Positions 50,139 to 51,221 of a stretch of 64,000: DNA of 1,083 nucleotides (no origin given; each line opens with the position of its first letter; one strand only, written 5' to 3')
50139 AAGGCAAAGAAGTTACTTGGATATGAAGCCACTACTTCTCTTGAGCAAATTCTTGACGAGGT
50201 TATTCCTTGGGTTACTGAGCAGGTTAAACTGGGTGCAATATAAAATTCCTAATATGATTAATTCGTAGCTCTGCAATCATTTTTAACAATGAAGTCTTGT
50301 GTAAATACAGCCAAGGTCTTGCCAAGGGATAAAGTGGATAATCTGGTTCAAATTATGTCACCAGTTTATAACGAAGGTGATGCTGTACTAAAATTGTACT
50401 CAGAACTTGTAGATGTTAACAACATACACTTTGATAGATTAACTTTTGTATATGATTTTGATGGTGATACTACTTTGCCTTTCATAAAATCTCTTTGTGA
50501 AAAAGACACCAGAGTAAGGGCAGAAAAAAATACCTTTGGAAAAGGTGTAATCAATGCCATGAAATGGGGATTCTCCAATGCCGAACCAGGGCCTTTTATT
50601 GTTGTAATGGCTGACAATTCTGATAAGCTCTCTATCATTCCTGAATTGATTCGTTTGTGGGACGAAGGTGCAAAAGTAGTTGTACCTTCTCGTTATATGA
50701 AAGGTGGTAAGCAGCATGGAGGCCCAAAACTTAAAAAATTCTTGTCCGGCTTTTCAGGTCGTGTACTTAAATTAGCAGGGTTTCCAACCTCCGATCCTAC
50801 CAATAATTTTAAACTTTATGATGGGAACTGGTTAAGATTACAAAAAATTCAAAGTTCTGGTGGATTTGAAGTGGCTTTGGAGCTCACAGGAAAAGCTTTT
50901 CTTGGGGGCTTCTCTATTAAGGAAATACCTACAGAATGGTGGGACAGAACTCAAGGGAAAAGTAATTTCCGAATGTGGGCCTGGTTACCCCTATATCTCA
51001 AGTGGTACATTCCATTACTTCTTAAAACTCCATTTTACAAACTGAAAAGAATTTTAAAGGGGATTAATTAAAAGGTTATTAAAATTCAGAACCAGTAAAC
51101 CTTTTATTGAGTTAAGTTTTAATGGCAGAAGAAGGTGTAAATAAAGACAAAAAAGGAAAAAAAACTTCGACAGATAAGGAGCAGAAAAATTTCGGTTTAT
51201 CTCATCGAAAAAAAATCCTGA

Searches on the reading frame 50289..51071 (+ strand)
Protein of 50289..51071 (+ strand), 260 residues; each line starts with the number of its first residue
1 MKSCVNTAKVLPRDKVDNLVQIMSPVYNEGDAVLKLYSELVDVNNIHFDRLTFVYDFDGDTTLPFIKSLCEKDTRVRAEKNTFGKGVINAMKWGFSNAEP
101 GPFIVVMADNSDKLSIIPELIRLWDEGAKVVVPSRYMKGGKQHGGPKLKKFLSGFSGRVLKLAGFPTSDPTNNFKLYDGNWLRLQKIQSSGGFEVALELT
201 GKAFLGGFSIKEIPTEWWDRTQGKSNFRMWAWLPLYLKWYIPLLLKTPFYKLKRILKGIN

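Call 55: search_protein_families(library=pfam, proteins=[window:50289-51071:+], max_evalue=0.0001)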
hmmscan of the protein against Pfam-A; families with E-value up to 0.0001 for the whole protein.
window:50289-51071:+ (260 aa): 1 family
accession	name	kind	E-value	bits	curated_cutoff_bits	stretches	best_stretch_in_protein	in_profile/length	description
PF00535.33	Glycos_transf_2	-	1.6e-09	38.4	23.3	1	23-158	3-140/168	Glycosyl transferase family 2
